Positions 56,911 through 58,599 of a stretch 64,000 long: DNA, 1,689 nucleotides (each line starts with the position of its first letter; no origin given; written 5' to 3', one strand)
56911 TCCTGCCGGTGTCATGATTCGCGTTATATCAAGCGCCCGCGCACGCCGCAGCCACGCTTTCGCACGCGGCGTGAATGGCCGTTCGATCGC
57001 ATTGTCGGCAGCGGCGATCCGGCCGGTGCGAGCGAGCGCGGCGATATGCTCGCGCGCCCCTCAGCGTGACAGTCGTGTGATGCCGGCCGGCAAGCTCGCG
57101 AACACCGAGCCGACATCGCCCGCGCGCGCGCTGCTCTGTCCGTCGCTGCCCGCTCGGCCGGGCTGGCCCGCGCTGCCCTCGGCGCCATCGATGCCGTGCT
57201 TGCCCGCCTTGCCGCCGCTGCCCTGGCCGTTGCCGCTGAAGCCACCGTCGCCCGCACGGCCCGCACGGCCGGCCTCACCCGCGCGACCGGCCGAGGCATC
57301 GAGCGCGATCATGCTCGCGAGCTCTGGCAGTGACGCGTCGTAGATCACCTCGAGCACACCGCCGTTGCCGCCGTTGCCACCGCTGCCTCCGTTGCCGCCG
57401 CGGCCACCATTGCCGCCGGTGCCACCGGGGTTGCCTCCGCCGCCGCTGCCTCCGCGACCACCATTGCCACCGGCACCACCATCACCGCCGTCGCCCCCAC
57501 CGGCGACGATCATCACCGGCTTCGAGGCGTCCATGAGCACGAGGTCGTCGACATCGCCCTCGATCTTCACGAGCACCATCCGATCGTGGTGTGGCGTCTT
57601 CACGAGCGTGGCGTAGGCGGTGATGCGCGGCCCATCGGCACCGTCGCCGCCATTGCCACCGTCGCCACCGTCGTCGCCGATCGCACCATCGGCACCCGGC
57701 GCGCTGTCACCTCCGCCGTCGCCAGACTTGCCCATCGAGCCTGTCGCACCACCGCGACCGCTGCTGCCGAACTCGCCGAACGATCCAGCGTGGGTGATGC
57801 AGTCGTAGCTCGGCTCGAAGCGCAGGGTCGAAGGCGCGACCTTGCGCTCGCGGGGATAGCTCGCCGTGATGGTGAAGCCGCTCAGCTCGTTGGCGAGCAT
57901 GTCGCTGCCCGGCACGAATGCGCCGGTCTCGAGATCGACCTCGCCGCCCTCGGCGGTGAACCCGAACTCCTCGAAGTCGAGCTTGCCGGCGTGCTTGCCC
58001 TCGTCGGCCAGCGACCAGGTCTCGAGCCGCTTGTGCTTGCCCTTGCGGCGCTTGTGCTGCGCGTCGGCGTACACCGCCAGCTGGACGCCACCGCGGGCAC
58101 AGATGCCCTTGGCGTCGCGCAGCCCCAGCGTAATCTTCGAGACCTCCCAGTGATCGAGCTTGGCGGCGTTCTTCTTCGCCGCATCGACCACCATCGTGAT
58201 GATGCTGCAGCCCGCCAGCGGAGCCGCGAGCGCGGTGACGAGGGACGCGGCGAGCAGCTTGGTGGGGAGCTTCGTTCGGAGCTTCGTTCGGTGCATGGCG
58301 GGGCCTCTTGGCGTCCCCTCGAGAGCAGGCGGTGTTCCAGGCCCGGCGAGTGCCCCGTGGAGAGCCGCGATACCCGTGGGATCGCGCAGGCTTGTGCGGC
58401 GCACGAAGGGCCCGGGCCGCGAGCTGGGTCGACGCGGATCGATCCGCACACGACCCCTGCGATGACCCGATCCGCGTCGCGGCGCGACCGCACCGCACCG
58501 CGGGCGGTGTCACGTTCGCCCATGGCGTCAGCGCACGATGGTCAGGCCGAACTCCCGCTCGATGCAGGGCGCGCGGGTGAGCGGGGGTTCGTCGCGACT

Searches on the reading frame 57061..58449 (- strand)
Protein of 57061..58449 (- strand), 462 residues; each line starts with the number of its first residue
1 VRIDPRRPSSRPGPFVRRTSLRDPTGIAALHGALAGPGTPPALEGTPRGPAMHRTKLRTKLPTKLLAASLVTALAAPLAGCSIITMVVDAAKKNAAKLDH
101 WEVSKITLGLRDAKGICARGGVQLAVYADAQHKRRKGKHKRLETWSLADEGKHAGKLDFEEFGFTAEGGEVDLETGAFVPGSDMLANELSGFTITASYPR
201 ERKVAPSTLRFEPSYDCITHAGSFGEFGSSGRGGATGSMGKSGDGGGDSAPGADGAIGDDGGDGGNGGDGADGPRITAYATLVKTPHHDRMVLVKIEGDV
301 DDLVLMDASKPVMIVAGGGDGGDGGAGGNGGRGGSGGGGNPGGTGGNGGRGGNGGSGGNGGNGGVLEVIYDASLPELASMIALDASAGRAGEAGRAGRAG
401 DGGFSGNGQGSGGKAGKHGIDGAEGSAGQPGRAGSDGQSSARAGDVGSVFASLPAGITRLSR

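Call 22: search_protein_families(library=pfam, proteins=[window:57061-58449:-], max_evalue=0.01)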
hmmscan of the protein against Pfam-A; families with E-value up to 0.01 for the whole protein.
window:57061-58449:- (462 aa): 1 family
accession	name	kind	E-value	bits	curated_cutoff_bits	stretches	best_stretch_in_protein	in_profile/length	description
PF01391.23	Collagen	-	0.0019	18.4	27.2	1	387-441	3-56/60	Collagen triple helix repeat (20 copies)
